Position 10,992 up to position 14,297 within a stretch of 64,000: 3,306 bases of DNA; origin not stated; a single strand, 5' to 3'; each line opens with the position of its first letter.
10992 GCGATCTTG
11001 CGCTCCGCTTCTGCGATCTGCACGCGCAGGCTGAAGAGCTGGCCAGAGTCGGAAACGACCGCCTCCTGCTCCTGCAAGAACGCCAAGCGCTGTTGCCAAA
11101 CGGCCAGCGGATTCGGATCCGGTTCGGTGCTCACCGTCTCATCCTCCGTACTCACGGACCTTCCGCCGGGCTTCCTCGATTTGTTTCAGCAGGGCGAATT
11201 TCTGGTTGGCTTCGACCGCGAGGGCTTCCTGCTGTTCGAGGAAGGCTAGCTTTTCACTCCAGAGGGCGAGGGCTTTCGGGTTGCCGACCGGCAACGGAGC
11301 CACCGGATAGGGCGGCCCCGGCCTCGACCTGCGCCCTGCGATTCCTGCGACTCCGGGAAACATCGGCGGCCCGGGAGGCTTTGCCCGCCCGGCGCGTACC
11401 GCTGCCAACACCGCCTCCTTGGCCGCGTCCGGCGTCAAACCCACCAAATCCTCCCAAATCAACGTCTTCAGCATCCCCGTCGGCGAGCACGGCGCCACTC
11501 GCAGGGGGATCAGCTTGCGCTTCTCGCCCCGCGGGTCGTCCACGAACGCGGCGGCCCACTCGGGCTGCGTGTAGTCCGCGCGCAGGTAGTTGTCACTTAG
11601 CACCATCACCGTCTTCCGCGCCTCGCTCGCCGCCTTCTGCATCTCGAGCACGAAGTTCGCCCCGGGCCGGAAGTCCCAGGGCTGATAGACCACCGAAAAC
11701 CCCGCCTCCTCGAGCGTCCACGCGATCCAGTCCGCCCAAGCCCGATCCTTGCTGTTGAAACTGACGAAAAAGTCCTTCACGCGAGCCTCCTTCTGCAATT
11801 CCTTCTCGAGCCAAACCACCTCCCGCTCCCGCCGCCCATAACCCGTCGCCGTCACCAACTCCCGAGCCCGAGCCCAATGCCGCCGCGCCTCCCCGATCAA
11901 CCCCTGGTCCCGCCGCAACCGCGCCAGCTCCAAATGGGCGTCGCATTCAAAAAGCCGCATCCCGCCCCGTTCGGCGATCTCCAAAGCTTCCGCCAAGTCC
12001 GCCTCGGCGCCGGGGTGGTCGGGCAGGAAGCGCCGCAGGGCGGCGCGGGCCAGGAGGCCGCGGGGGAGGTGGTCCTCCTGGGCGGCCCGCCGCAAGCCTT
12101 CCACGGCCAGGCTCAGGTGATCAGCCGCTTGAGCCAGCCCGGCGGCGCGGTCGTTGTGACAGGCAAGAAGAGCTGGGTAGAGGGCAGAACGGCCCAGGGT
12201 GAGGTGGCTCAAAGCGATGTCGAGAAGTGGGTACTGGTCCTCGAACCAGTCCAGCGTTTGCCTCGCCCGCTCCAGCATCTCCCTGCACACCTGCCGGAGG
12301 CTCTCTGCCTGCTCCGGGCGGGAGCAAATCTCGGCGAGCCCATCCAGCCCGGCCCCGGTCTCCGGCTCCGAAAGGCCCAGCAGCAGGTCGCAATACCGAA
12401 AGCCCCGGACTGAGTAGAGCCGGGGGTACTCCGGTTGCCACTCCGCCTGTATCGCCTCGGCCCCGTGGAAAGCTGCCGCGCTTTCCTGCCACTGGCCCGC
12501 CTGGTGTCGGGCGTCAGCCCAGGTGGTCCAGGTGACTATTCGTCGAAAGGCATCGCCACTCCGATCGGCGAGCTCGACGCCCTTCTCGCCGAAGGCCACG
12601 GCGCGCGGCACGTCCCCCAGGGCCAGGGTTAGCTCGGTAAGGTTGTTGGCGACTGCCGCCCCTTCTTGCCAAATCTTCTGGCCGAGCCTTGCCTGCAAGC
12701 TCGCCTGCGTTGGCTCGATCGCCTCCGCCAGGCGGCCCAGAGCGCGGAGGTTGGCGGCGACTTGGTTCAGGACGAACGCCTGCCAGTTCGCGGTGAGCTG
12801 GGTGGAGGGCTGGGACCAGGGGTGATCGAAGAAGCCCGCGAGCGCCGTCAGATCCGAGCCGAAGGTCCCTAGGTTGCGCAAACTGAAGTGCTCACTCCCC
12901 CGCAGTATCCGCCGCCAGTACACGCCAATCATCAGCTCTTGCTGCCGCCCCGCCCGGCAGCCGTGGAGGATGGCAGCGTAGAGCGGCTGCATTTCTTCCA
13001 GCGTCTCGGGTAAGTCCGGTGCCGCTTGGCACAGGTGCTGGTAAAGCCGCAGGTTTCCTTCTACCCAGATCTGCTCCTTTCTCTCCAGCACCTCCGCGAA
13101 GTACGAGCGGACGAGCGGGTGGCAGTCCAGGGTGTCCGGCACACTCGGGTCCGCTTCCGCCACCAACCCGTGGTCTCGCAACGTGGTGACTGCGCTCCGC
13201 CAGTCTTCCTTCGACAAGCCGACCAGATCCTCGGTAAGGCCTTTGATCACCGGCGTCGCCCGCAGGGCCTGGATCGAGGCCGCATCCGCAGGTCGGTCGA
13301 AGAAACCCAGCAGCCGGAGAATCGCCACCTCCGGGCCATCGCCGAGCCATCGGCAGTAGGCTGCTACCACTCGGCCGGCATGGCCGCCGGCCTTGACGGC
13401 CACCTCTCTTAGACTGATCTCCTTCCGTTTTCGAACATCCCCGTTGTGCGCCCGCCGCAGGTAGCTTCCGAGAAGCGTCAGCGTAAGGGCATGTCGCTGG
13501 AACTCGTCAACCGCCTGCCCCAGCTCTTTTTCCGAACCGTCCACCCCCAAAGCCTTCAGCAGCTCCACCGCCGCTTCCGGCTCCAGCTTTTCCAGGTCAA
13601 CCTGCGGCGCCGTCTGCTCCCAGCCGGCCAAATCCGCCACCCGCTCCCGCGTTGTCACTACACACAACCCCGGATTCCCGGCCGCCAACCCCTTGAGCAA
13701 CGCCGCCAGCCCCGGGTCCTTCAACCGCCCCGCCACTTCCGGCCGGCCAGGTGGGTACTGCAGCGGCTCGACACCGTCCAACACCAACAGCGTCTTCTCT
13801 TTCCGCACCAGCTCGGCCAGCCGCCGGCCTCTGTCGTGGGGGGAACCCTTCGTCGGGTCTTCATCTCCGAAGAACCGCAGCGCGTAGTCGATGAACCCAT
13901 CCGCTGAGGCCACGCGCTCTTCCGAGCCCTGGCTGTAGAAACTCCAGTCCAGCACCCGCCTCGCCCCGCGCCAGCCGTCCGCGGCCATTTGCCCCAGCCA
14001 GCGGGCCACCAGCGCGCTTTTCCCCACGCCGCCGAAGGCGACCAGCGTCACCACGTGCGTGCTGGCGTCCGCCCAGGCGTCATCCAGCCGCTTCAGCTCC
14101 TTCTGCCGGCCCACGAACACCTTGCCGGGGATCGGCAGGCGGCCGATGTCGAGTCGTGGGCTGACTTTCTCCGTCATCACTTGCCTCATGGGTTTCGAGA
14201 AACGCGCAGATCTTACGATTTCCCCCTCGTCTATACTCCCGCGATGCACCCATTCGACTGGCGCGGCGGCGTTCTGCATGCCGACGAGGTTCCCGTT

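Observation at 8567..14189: Tandem STAND-TPR paralogs, one carrying a C-terminal TIR domain, with a helical motif repeated at the gene junction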

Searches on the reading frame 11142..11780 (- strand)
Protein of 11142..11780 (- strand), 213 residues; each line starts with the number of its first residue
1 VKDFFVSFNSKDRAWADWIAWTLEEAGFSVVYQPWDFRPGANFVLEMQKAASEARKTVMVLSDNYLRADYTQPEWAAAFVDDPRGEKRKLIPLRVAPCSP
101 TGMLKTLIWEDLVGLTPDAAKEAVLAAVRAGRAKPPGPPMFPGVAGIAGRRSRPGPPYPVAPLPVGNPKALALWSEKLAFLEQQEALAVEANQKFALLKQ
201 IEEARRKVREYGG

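Call 17: find_related_loci(query=A1, collection=genome_contigs, flank=10000)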
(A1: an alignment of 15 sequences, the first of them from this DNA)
Query A1 (213 aa) in genome_contigs; peptide patterns used: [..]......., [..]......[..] (x = any residue, [..] = any of these).
397 stretches matched a pattern; 256 encode a relative of the query (tblastn E <= 1e-3); the best 80 are kept; 80 distinct loci.
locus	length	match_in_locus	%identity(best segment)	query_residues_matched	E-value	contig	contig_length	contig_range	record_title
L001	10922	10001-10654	69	1-213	1e-90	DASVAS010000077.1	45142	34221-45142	MAG TPA_asm: Thermoanaerobaculia bacterium isolate SMAG_U1959 k141_629867, whole genome shotgun sequence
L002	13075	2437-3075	64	1-213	1e-87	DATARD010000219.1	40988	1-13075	MAG TPA_asm: Thermoanaerobaculia bacterium isolate SMAG_U5484 k141_3851741, whole genome shotgun sequence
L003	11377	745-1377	67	2-212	1e-83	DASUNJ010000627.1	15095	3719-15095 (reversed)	MAG TPA_asm: Thermoanaerobaculia bacterium isolate SMAG_U1597 k141_1447531, whole genome shotgun sequence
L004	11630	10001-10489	72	1-166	3e-73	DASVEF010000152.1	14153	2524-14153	MAG TPA_asm: Thermoanaerobaculia bacterium isolate SMAG_U2053 k141_63344, whole genome shotgun sequence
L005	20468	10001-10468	73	1-159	6e-73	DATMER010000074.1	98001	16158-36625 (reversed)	MAG TPA_asm: Thermoanaerobaculia bacterium isolate SMAG_U13441 k141_4369128, whole genome shotgun sequence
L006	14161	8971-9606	58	1-213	1e-71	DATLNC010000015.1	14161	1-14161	MAG TPA_asm: Thermoanaerobaculia bacterium isolate SMAG_U13790 k141_12031, whole genome shotgun sequence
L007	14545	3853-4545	53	1-213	3e-70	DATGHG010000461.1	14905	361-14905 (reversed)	MAG TPA_asm: Thermoanaerobaculia bacterium isolate SMAG_U9774 k141_591049, whole genome shotgun sequence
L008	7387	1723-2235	66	1-169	1e-68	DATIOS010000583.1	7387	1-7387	MAG TPA_asm: Thermoanaerobaculia bacterium isolate SMAG_U15830 k141_2401820, whole genome shotgun sequence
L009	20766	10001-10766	52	1-212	3e-68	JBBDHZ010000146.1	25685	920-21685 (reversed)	MAG: Candidatus Paceibacterota bacterium isolate LejiaA_56_15 Lejia_A_2938_length_25685_cov_11, whole genome shotgun seq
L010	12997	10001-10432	75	1-144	2e-67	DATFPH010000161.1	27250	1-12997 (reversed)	MAG TPA_asm: Thermoanaerobaculia bacterium isolate SMAG_U9298 k141_1861019, whole genome shotgun sequence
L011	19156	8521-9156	50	1-213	3e-67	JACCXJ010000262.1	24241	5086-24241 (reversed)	MAG: Gammaproteobacteria bacterium isolate MGR_bin175 SD2897-2912_k127_8954691, whole genome shotgun sequence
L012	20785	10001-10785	58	1-210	2e-66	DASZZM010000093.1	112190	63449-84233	MAG TPA_asm: Thermoanaerobaculia bacterium isolate SMAG_U6236 k141_10239, whole genome shotgun sequence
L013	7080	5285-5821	54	2-183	1e-61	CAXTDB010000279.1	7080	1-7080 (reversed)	MAG TPA_asm: uncultured Leptolyngbya sp. isolate public_SRR1531569_metawrap_bin.7 genome assembly, contig: public_SRR153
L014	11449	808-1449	47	1-211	3e-60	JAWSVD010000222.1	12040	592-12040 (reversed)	MAG: Granulosicoccaceae bacterium isolate BHT04_PCL_gam1 B9PCL_contig_768, whole genome shotgun sequence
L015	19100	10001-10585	52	1-191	4e-59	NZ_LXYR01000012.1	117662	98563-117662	Phormidesmis priestleyi BC1401 Ga0079976_1012, whole genome shotgun sequence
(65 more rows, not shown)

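Call 35: search_solved_structures(query=window:11142-11780:-, max_evalue=1, show_alignments=3)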
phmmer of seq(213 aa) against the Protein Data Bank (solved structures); distinct sequences matched with E-value up to 1: 22.
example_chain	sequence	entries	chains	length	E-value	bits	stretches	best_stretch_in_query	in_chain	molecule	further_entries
3h16_A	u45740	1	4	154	3.9e-05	26.6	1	3-92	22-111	TIR protein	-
1o77_A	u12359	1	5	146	0.0021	20.9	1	3-74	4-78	TOLL-LIKE RECEPTOR 2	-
7ylf_A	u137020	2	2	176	0.0029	20.5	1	3-75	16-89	Toll-like receptor 15 | Toll-like receptor 2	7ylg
1fyw_A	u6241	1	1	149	0.0038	20.1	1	3-74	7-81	TOLL-LIKE RECEPTOR 2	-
1fyv_A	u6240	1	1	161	0.035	17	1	5-74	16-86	TOLL-LIKE RECEPTOR 1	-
7nuw_A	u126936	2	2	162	0.036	16.9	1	5-74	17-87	Toll-like receptor 1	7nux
7nt7_A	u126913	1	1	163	0.036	16.9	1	5-74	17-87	Toll-like receptor 1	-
7uwg_A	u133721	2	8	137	0.036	16.9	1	3-88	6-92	Molecular chaperone Tir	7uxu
4om7_A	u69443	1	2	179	0.053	16.4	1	5-74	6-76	Toll-like receptor 6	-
7uxr_A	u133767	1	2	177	0.066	16.1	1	3-87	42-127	TIR domain protein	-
1fyx_A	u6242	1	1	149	0.067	16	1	3-74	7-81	TOLL-LIKE RECEPTOR 2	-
4w8h_A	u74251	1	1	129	0.071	16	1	4-71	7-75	Toll-receptor-related 2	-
8g83_A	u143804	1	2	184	0.078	15.8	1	3-88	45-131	NAD(+) hydrolase AbTIR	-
4w8g_A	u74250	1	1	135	0.082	15.8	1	4-71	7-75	Toll-receptor-related 2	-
6o0w_A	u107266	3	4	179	0.16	14.8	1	3-73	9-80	TIR-NB-LRR type resistance protein RUN1 | Disease resistance protein RUN1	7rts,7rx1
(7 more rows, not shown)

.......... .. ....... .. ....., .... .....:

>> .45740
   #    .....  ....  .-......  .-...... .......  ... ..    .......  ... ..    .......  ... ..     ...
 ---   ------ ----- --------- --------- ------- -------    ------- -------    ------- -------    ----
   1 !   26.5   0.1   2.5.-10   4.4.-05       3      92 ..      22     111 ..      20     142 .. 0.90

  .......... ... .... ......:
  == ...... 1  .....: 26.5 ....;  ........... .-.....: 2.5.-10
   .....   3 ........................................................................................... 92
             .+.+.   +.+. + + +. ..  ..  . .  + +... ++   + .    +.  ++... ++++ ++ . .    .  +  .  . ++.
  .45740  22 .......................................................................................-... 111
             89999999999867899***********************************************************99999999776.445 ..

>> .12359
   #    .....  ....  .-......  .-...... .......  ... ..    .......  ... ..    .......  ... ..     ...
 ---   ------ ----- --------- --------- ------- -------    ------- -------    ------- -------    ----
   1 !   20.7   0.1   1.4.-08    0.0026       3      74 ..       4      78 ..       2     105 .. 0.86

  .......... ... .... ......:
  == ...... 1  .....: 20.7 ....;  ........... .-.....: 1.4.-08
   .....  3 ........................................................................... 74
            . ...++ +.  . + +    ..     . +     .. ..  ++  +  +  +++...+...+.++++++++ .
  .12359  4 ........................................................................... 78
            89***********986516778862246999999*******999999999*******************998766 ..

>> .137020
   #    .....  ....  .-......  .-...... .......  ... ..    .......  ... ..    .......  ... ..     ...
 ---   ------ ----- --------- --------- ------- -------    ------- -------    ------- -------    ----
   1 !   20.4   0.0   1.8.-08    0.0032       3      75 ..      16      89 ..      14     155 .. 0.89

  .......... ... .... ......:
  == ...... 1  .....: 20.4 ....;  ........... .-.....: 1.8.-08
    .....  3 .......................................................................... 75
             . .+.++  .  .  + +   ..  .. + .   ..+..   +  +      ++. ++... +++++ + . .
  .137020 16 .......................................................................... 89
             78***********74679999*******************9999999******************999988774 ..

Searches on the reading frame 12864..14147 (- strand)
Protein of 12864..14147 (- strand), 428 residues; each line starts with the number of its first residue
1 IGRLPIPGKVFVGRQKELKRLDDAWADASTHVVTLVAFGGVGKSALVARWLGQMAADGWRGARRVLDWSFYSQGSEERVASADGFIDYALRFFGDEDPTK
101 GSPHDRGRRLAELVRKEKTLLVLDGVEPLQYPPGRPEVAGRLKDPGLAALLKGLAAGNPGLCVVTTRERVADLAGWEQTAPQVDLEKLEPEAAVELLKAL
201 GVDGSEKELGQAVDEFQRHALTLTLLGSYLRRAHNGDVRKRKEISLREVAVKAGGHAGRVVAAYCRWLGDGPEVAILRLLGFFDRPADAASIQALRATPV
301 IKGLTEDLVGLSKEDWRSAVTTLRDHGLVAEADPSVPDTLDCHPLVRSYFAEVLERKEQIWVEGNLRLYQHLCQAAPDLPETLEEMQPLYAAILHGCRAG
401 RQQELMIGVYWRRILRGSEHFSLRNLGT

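Call 75: search_solved_structures(query=A6, max_evalue=10, show_alignments=2)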
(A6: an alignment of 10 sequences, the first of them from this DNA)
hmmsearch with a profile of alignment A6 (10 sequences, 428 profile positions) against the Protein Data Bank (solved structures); distinct sequences matched with E-value up to 10: 0.

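Call 76: search_protein_families(library=pfam, alignment_id=A6, max_evalue=0.01)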
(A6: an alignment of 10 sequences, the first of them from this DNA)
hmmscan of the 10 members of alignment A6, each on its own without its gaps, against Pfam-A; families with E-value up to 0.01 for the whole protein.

A. member 1, seq(428 aa): 3 families
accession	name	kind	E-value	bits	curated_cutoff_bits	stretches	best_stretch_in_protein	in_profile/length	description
PF13191.12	AAA_16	-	3e-06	28.3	32.6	1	11-127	2-142/167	AAA ATPase domain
PF00931.28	NB-ARC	-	0.00047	19.9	23.5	0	27-126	15-109/248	NB-ARC domain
PF13401.12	AAA_22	-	0.0051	17.6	27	0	32-130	7-97/130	AAA domain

B. families by the number of members that match (of 10 scanned): 5 families
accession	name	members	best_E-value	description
PF13191.12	AAA_16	10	2.9e-08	AAA ATPase domain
PF05729.18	NACHT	9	0.00017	NACHT domain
PF00931.28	NB-ARC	7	8.7e-05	NB-ARC domain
PF13401.12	AAA_22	1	0.0051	AAA domain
PF24883.2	NPHP3_N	1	0.0065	Nephrocystin 3, N-terminal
